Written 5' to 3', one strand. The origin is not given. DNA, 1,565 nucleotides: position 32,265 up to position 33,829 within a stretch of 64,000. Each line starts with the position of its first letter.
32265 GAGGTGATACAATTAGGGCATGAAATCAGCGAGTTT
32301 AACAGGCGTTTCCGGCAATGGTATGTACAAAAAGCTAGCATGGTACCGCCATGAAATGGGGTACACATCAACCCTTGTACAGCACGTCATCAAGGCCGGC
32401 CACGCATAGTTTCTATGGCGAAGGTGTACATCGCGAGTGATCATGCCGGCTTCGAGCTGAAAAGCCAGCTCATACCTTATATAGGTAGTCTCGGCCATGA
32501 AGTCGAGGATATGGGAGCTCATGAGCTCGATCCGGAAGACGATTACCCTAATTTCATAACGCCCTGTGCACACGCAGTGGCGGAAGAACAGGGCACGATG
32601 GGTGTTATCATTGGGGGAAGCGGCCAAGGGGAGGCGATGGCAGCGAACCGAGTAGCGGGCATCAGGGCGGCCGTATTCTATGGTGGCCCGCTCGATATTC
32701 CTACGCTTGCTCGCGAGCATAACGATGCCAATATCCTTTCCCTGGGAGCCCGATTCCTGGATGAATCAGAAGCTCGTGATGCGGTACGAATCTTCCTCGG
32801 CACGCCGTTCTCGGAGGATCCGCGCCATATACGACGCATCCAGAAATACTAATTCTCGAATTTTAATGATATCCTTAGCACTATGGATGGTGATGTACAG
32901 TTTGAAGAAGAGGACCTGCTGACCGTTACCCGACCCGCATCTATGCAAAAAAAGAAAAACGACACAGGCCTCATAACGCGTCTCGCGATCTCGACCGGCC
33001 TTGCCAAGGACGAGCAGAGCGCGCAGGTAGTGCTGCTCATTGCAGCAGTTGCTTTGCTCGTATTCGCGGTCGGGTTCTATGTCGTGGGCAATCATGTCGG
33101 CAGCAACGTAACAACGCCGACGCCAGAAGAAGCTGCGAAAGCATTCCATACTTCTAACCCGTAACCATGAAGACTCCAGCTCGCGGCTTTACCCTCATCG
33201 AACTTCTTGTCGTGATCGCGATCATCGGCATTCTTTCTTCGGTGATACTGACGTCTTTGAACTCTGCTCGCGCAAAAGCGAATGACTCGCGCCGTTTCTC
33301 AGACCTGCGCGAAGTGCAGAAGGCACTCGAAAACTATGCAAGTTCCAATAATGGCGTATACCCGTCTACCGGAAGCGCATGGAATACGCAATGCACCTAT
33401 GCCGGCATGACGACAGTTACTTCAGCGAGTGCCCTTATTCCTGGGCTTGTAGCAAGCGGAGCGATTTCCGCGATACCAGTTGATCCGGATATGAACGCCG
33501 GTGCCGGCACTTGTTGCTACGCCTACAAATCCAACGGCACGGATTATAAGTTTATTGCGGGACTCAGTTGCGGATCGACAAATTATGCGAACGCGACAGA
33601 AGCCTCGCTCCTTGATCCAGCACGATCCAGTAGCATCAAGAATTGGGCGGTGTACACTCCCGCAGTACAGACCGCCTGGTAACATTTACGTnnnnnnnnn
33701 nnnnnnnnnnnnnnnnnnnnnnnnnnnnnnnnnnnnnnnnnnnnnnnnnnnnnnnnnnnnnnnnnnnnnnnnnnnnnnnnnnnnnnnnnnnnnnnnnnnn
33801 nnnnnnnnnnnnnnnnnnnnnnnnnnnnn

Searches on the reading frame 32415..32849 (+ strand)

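Call 39: search_protein_families(library=pfam, proteins=[window:32415-32849:+], max_evalue=0.001)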
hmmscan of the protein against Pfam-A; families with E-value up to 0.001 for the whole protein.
window:32415-32849:+ (145 aa): 1 family
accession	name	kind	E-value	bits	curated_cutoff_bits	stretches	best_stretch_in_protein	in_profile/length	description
PF02502.23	LacAB_rpiB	-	1.3e-41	142.2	24.7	1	4-144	1-137/138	Ribose/Galactose Isomerase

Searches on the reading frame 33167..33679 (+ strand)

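Call 39: search_protein_families(library=pfam, proteins=[window:33167-33679:+], max_evalue=0.001)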
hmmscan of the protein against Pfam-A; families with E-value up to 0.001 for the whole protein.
window:33167-33679:+ (171 aa): 1 family
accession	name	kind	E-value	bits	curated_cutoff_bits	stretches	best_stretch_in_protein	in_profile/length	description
PF07963.17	N_methyl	-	5.4e-09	35.7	21.2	1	5-27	4-26/27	Prokaryotic N-terminal methylation motif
